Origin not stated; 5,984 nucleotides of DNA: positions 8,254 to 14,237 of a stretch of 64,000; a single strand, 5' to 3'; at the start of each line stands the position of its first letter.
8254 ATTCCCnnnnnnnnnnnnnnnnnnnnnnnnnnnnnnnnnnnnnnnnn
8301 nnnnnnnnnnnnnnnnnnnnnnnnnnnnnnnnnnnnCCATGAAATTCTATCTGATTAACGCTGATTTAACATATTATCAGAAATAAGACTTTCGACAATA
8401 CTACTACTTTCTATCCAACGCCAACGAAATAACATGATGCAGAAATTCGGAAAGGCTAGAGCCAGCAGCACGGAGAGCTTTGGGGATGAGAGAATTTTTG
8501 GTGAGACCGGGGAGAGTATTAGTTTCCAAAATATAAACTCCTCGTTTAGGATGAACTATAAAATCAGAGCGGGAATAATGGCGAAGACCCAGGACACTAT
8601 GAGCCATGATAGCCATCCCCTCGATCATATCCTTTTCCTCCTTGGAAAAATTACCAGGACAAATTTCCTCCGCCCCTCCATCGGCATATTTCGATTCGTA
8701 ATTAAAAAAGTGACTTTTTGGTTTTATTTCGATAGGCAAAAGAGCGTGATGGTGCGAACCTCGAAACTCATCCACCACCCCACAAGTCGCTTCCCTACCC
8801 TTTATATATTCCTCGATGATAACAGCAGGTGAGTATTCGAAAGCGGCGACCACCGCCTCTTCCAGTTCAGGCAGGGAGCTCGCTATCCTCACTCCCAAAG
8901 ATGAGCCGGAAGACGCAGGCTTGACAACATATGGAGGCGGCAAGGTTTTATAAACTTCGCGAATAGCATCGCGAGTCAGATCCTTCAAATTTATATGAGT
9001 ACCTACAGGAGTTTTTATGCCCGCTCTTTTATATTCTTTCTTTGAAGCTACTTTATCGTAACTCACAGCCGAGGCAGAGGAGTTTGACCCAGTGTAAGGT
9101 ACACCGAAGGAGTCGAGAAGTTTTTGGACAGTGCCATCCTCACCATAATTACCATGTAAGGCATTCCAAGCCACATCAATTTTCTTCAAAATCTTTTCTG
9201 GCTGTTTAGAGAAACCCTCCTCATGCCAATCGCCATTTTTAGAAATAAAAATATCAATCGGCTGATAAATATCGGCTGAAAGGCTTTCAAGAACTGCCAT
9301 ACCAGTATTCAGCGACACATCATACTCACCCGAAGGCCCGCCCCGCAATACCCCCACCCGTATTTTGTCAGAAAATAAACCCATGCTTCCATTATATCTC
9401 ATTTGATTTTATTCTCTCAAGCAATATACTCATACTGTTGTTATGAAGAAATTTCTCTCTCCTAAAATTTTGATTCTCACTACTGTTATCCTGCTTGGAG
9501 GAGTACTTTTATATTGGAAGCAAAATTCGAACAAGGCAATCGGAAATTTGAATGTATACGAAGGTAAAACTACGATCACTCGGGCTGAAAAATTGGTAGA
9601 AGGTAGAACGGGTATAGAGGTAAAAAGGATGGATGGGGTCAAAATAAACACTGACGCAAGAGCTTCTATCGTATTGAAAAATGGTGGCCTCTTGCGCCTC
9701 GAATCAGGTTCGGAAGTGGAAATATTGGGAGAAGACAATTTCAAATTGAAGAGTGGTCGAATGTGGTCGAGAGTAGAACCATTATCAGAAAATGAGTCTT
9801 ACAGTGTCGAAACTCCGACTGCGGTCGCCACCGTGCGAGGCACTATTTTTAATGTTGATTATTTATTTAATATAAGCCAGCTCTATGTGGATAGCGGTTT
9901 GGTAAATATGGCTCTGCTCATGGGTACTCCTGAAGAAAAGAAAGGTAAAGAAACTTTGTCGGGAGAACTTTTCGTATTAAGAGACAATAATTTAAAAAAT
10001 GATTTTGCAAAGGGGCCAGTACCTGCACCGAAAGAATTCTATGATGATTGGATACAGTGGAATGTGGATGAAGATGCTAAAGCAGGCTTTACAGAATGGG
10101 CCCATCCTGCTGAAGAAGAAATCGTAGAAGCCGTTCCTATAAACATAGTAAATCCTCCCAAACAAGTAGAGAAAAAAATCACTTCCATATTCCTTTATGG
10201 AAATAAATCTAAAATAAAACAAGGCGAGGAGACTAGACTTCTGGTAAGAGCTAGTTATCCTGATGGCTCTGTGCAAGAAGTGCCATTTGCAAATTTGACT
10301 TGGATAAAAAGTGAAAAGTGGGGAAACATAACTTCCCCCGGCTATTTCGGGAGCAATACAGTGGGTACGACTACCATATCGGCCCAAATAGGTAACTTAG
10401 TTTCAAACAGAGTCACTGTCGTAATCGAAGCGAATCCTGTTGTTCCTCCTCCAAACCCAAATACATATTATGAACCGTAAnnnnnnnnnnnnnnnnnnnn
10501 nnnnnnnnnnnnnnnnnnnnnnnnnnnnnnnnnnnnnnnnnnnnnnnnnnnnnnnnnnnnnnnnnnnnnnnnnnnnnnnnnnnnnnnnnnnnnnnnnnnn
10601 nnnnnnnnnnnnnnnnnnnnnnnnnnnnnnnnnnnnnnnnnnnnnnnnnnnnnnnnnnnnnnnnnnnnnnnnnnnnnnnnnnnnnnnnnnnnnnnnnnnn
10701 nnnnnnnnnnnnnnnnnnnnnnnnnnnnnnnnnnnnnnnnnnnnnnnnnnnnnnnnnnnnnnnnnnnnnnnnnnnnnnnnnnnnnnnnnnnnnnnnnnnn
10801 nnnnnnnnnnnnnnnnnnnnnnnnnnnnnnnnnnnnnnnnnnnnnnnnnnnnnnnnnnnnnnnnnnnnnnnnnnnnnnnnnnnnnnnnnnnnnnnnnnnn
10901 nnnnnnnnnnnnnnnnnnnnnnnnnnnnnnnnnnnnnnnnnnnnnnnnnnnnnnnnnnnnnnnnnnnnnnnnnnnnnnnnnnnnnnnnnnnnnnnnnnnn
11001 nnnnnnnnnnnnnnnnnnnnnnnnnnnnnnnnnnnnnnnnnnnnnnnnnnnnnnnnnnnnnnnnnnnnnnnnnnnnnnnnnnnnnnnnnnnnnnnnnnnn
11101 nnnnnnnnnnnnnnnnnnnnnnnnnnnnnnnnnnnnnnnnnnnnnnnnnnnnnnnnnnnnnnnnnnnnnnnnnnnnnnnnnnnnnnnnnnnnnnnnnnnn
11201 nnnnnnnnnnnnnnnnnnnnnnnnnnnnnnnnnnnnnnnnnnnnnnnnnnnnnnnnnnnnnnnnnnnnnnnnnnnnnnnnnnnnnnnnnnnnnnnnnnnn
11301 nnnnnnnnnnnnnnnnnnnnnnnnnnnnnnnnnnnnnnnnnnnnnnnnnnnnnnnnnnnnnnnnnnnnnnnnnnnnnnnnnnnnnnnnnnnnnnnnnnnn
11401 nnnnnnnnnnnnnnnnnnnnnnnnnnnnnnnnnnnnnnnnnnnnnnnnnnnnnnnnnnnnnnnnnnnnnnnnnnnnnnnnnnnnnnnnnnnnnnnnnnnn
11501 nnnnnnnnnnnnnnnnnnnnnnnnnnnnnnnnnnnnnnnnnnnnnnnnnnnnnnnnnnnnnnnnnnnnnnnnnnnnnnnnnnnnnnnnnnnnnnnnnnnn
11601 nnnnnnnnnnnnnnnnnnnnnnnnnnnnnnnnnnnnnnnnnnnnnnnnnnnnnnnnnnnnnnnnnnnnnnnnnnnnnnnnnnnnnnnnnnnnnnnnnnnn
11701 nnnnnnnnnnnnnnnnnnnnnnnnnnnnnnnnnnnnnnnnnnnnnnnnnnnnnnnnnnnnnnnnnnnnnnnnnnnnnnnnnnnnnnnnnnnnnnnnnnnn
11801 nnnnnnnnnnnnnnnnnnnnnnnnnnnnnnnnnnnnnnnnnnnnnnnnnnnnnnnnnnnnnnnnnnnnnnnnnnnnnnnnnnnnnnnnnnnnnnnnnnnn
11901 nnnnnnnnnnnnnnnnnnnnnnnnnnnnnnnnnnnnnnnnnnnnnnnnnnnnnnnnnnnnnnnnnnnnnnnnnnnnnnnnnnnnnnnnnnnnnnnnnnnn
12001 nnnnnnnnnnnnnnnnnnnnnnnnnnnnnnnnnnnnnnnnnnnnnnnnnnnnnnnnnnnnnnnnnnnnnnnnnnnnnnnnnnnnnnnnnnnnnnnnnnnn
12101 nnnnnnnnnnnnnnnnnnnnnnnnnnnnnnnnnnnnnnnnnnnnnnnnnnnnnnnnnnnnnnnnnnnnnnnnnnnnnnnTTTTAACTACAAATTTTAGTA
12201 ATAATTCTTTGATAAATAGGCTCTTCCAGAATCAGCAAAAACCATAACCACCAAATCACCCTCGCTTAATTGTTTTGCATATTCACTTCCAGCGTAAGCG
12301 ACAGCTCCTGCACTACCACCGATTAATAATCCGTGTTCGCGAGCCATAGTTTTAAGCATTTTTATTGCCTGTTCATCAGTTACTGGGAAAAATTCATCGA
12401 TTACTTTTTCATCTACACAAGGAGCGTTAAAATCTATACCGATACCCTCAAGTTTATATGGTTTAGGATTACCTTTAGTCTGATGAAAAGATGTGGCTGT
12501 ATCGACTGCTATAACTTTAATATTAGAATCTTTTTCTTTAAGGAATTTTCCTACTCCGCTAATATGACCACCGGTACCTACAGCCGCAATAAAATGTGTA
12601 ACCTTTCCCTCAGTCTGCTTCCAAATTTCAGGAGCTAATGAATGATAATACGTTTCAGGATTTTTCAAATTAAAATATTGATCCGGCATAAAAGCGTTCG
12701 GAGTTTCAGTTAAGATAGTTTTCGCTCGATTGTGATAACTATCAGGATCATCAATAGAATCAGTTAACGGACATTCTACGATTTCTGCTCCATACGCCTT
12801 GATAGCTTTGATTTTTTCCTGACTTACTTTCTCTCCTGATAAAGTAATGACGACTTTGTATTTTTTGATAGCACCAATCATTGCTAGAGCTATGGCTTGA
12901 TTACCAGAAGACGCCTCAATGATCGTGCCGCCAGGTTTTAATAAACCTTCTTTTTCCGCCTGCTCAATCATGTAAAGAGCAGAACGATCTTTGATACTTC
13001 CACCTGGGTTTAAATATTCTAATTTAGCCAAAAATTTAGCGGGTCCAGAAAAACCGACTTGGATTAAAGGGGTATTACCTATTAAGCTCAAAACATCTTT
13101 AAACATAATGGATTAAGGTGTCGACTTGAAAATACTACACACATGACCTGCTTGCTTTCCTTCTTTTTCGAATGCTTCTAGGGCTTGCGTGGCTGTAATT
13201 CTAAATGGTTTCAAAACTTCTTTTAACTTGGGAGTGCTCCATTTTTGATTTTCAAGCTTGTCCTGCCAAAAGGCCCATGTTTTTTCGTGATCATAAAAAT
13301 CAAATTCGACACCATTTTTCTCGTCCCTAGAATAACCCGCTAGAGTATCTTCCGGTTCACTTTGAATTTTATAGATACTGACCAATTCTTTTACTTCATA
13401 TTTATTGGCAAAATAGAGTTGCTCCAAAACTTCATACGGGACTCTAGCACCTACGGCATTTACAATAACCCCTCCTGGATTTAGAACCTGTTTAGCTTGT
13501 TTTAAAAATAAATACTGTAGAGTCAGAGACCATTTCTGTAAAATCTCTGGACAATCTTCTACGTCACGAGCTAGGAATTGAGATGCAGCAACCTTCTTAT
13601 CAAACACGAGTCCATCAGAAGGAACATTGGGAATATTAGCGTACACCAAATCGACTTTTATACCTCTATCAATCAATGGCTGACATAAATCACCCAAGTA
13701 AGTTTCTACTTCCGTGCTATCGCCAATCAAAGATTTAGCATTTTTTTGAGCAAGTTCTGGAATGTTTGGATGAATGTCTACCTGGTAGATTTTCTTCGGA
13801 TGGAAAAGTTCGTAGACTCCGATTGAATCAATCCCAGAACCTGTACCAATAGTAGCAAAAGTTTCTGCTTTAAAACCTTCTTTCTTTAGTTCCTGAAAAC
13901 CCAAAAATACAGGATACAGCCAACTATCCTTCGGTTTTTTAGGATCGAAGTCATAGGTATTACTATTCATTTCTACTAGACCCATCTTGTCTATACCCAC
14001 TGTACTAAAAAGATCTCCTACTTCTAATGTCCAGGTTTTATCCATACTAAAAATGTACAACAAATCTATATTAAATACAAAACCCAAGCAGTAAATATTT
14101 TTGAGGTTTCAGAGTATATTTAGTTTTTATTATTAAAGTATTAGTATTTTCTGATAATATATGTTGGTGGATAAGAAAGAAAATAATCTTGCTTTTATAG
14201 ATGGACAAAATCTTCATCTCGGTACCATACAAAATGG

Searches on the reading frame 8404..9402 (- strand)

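Call 9: search_protein_families(library=pfam, proteins=[window:8404-9402:-], max_evalue=0.001)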
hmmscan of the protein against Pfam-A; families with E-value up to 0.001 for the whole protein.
window:8404-9402:- (332 aa): 6 families
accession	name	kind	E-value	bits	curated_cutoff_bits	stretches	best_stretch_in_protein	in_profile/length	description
PF07478.18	Dala_Dala_lig_C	-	2.2e-44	151.9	24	1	136-325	14-203/204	D-ala D-ala ligase C-terminus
PF01820.27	Dala_Dala_lig_N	-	7.3e-24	85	34.6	2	64-106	79-121/121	D-ala D-ala ligase N-terminus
PF02786.22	CPSase_L_D2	-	1.2e-06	28.6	19.8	1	116-202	1-91/211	Carbamoyl-phosphate synthase L chain, ATP binding domain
PF02655.19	ATP-grasp_3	-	1.5e-06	28.9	23.2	1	116-295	3-154/160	ATP-grasp domain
PF08443.16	RimK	-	9.4e-05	22.5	21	0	116-205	3-87/188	RimK-like ATP-grasp domain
PF01071.24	GARS_A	-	0.00017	21.9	27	1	117-274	3-159/194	Phosphoribosylglycinamide synthetase, ATP-grasp (A) domain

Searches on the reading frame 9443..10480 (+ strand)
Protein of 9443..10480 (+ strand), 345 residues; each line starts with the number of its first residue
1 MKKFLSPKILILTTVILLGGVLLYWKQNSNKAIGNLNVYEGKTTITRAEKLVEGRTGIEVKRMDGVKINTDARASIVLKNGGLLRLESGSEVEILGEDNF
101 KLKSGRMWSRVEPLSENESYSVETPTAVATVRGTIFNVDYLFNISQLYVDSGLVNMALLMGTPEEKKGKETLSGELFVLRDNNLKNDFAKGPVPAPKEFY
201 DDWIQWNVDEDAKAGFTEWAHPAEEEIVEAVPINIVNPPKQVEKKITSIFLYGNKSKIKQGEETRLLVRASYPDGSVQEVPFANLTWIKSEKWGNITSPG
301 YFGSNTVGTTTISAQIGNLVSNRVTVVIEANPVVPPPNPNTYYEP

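Call 9: search_protein_families(library=pfam, proteins=[window:9443-10480:+], max_evalue=0.001)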
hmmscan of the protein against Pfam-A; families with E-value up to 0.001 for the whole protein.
window:9443-10480:+ (345 aa): 1 family
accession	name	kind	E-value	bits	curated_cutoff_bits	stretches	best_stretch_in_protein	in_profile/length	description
PF04773.18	FecR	-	1.3e-11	45.3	24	1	66-154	3-96/97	FecR protein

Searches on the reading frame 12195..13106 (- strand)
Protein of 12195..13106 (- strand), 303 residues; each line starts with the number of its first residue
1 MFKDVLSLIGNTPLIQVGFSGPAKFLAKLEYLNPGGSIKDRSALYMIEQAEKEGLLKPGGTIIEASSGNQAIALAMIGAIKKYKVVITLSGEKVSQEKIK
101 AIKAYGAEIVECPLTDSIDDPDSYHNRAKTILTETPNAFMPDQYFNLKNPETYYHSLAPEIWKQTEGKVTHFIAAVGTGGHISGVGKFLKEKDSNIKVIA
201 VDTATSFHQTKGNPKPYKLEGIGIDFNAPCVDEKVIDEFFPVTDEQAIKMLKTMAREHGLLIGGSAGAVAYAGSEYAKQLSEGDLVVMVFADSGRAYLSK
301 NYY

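Call 9: search_protein_families(library=pfam, proteins=[window:12195-13106:-], max_evalue=0.001)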
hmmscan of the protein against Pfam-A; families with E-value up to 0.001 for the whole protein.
window:12195-13106:- (303 aa): 1 family
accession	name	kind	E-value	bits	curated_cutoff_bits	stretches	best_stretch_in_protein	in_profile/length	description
PF00291.31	PALP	-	8.8e-71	239.1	35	1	7-292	3-295/295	Pyridoxal-phosphate dependent enzyme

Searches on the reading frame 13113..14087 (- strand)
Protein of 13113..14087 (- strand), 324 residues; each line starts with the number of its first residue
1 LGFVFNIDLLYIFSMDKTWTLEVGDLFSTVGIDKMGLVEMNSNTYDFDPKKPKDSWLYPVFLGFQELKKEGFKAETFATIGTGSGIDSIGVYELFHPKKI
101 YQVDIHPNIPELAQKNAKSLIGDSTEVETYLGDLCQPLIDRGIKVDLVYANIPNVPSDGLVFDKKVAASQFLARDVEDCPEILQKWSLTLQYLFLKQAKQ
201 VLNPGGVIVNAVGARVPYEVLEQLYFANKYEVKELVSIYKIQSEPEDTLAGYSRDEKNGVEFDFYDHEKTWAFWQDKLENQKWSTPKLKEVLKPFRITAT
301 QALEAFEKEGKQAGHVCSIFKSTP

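Call 9: search_protein_families(library=pfam, proteins=[window:13113-14087:-], max_evalue=0.001)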
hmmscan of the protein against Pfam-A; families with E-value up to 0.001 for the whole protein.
window:13113-14087:- (324 aa): 3 families
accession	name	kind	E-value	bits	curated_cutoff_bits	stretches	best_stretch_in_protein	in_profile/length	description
PF06325.19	PrmA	-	2.8e-05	24.2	22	1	73-152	161-234/296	Ribosomal protein L11 methyltransferase (PrmA)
PF13847.12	Methyltransf_31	-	0.00015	21.9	27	1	80-213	10-112/145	Methyltransferase domain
PF13649.12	Methyltransf_25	-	0.00066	20.7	27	0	80-150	4-70/97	Methyltransferase domain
